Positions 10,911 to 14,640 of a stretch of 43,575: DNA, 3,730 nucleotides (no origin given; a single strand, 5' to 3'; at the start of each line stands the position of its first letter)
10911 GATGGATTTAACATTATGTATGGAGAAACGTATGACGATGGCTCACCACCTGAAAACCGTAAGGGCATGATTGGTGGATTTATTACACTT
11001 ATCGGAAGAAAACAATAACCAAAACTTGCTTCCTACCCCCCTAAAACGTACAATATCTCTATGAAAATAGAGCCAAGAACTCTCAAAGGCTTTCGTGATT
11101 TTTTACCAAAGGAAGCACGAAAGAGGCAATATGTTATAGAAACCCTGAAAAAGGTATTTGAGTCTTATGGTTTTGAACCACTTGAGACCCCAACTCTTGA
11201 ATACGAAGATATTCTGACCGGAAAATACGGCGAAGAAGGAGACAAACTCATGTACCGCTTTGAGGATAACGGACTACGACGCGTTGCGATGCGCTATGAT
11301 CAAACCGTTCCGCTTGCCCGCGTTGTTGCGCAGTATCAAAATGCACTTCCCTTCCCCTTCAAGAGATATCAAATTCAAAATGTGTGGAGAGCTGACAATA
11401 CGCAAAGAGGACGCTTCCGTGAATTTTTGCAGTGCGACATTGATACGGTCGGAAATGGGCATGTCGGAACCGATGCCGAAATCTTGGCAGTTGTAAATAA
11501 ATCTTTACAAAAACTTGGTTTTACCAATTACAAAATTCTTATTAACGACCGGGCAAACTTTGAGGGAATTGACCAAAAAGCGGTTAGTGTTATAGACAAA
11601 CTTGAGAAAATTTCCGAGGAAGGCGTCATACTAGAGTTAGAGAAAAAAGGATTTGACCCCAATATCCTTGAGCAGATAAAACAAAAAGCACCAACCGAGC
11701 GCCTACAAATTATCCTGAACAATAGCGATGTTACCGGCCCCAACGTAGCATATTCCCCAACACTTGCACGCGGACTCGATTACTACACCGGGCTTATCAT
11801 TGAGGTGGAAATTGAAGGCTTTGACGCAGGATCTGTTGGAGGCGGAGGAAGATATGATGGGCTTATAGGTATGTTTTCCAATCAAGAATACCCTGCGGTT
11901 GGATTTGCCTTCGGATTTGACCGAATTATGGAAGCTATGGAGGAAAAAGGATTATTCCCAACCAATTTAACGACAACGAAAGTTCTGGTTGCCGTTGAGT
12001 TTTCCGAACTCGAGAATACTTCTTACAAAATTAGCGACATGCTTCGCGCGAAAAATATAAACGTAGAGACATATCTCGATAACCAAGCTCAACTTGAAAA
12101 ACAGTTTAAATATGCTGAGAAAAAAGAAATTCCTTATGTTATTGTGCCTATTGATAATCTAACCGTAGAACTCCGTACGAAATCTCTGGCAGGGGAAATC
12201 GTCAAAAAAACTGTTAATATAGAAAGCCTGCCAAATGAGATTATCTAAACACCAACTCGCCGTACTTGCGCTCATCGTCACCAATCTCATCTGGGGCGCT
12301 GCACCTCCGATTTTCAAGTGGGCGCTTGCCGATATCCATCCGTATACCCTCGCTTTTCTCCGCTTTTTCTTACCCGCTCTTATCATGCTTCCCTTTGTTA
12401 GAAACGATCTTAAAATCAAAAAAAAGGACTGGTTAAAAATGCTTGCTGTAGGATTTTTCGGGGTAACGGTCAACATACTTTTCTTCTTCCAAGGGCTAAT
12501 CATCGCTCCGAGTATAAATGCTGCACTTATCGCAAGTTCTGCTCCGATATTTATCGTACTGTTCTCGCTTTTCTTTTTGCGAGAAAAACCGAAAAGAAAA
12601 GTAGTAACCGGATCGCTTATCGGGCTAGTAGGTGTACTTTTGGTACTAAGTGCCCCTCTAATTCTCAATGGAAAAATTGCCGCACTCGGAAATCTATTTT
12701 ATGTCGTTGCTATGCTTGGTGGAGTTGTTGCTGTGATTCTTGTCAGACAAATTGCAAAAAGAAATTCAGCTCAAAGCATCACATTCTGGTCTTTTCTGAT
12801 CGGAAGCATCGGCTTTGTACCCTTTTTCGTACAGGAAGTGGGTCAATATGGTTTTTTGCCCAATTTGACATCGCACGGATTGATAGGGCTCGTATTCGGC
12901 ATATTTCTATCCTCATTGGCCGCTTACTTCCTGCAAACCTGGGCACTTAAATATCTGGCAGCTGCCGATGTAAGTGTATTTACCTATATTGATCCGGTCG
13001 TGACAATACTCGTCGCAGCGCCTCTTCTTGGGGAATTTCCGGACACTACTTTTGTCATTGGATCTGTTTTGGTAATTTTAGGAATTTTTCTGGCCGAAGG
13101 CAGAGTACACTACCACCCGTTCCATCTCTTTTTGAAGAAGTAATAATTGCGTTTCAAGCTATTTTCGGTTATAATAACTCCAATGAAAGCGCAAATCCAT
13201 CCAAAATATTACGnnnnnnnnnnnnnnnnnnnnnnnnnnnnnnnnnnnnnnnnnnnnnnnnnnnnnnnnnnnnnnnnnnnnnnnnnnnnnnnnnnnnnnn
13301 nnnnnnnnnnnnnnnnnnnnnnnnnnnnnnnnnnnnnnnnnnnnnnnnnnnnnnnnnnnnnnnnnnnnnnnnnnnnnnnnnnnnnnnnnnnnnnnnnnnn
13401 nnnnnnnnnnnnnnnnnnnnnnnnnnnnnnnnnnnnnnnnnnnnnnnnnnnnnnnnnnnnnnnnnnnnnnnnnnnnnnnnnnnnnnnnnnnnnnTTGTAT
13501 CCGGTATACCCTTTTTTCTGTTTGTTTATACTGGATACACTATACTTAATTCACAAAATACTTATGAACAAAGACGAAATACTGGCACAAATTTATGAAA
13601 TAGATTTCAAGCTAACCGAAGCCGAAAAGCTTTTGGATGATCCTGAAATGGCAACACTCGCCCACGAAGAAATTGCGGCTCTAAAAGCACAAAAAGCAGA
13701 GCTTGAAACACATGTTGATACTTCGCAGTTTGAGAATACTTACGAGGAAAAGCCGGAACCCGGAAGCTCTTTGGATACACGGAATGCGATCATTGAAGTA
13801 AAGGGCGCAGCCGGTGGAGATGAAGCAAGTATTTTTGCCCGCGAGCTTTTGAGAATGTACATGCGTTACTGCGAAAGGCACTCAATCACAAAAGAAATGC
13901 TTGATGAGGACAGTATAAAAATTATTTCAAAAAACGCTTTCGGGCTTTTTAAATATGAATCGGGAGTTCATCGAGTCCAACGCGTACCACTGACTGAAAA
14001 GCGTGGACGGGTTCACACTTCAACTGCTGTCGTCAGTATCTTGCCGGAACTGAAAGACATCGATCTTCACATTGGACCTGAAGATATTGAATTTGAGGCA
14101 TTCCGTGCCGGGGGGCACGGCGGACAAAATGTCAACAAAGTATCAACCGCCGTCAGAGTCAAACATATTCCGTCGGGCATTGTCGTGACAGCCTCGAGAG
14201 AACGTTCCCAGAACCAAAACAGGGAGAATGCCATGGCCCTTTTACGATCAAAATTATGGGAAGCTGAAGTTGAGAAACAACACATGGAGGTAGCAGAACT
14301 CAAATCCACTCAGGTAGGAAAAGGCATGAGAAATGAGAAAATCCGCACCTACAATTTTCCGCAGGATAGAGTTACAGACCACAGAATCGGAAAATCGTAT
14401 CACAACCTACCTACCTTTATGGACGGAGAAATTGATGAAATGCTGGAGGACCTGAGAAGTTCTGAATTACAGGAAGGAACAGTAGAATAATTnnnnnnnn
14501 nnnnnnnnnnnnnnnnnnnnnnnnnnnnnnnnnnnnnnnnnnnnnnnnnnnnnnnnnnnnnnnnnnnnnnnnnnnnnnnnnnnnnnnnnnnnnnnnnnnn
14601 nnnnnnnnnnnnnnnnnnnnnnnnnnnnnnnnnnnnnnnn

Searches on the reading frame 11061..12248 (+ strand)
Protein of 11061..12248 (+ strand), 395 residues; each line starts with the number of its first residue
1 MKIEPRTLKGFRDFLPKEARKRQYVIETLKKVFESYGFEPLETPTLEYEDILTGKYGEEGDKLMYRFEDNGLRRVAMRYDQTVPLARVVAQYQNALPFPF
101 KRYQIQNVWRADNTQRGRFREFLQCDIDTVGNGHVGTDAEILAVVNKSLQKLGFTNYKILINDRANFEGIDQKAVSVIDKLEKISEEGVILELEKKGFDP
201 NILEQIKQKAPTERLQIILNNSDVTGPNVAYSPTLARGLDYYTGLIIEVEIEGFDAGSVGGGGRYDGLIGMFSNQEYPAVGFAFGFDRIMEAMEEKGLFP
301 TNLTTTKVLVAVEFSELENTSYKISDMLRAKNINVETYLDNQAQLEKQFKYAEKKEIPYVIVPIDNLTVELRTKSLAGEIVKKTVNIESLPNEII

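Call 38: search_protein_families(library=pfam, proteins=[window:11061-12248:+], max_evalue=0.001)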
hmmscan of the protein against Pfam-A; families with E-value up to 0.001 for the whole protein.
window:11061-12248:+ (395 aa): 3 families
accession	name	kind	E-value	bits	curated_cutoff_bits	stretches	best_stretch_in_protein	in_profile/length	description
PF13393.11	tRNA-synt_His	-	4.3e-39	135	25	2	10-170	1-159/308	Histidyl-tRNA synthetase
PF03129.25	HGTP_anticodon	-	1.3e-06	28.9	21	1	310-392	4-89/94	Anticodon binding domain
PF00152.25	tRNA-synt_2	-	1.9e-05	24.3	25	0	5-129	8-121/308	tRNA synthetases class II (D, K and N)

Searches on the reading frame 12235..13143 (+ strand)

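Call 38: search_protein_families(library=pfam, proteins=[window:12235-13143:+], max_evalue=0.001)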
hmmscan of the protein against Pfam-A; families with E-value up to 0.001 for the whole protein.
window:12235-13143:+ (302 aa): 2 families
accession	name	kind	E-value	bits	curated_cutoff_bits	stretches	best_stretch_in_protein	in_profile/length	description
PF00892.27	EamA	-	4.2e-42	144.1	28.2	2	8-138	2-134/135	EamA-like transporter family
PF03151.22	TPT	-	0.00023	21.1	30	0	35-286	30-289/291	Triose-phosphate Transporter family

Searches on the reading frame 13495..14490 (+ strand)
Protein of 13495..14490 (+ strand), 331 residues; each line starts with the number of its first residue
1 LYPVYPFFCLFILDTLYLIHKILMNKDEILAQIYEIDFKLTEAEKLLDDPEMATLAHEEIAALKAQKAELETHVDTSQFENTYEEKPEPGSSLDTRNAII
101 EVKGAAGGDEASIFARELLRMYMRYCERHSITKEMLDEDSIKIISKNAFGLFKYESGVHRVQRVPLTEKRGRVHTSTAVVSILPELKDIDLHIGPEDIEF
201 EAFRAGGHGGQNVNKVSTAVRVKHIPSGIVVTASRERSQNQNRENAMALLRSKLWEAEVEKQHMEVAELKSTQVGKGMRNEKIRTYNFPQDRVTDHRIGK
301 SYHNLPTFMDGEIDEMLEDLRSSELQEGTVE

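Call 38: search_protein_families(library=pfam, proteins=[window:13495-14490:+], max_evalue=0.001)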
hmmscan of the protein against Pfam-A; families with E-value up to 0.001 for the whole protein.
window:13495-14490:+ (331 aa): 2 families
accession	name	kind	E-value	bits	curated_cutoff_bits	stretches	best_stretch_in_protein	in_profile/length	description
PF00472.26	RF-1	-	7.2e-38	129.6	35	1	188-297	2-116/116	RF-1 domain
PF03462.23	PCRF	-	9.2e-35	120.6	24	1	32-180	43-194/194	PCRF domain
